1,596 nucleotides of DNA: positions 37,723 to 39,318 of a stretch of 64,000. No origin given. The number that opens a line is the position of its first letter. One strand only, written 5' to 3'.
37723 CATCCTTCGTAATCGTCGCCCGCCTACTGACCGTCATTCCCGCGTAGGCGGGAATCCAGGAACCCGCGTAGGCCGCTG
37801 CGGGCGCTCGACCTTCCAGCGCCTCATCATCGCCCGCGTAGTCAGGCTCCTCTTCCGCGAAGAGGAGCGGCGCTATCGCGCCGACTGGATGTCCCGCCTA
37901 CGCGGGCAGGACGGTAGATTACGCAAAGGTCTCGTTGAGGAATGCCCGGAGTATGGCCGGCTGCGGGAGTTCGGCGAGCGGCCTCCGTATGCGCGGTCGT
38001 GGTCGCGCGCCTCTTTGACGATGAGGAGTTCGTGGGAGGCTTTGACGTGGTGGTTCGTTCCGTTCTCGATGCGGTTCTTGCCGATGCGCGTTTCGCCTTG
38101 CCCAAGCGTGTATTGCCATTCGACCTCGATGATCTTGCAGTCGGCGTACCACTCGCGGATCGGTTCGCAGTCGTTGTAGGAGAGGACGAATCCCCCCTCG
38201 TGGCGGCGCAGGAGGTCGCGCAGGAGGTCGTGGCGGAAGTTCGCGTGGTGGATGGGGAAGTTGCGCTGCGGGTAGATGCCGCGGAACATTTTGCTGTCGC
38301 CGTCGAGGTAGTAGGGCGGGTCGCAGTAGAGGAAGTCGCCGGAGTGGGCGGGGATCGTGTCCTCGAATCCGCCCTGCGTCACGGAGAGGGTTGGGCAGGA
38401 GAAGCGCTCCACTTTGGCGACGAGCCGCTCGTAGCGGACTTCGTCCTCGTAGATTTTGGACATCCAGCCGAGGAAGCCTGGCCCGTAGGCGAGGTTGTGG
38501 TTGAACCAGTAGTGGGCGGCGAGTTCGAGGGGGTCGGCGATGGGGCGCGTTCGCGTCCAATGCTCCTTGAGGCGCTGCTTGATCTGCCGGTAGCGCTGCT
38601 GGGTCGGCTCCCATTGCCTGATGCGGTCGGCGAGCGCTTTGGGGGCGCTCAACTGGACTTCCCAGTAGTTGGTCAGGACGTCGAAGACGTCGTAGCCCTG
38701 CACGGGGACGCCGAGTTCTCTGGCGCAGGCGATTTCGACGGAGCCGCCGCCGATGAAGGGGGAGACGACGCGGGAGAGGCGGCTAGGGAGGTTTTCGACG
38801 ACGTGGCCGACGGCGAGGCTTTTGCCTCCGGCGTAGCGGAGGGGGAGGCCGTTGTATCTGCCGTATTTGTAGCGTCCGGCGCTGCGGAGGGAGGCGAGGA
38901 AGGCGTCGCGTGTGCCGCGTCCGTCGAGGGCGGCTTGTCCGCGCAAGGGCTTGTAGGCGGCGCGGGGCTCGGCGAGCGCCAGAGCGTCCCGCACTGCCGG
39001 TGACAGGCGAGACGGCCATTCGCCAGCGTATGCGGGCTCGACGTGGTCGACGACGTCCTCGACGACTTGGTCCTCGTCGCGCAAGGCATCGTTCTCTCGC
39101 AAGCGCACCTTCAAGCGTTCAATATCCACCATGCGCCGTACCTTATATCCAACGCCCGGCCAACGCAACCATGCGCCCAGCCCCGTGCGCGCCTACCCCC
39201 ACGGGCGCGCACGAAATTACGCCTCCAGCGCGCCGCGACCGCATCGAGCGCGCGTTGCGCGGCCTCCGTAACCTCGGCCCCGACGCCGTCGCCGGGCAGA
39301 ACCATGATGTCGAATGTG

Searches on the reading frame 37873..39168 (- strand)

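Call 6: search_protein_families(library=pfam, proteins=[window:37873-39168:-], max_evalue=0.1)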
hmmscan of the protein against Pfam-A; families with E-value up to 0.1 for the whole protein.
window:37873-39168:- (431 aa): 1 family
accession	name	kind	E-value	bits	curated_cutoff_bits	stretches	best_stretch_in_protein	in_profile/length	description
PF02086.21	MethyltransfD12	-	1.8e-27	97.1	22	1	112-354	1-252/253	D12 class N6 adenine-specific DNA methyltransferase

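Call 50: search_protein_families(library=padloc, proteins=[window:37873-39168:-], max_evalue=0.01)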
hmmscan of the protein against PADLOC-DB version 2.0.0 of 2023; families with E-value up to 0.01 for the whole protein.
window:37873-39168:- (431 aa): 13 families
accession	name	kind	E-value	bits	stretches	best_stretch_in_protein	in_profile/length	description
PDLC03281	MTase_II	-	9.5e-116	384.8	1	86-386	12-309/309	Type II methyltransferase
PDLC03247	MTase_II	-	1.8e-27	94.3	1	109-363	5-252/282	Type II methyltransferase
PDLC03294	MTase_II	-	4.4e-17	60.6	2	263-360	162-258/272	Type II methyltransferase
PDLC03717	oMTase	-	8.1e-16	56.2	1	109-364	5-254/285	orphan methyltransferase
PDLC04018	PD-Lambda-5_B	-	6.9e-13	46.5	2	276-357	188-259/291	-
PDLC03735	oMTase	-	4.4e-12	44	2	274-352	185-261/284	orphan methyltransferase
PDLC03729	oMTase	-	4.6e-12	44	2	266-357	163-253/275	orphan methyltransferase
PDLC03383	MTase_II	-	1.3e-06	26.1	1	107-148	19-60/318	Type II methyltransferase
PDLC03266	MTase_II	-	1.8e-06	25.6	1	110-343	18-252/285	Type II methyltransferase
PDLC03261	MTase_II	-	1.8e-06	24.6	1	110-368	28-284/643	Type II methyltransferase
PDLC03287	MTase_II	-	7e-05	19.8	1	98-288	355-552/646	Type II methyltransferase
PDLC03302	MTase_II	-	0.001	15.9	1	110-191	363-444/626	Type II methyltransferase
PDLC03358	MTase_II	-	0.007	13.7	0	278-354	192-258/301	Type II methyltransferase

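Call 56: search_protein_families(library=ncbifam, proteins=[window:37873-39168:-], max_evalue=0.01)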
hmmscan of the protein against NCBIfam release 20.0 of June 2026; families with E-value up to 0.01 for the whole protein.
window:37873-39168:- (431 aa): 2 families
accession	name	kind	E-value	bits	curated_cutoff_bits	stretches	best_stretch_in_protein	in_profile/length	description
TIGR00571.1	dam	subfamily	7.1e-14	52.1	114.85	2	265-360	161-255/267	Dam family site-specific DNA-(adenine-N6)-methyltransferase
NF008152.0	PRK10904.1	equivalog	1.2e-05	24.9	441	0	273-356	171-252/271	adenine-specific DNA-methyltransferase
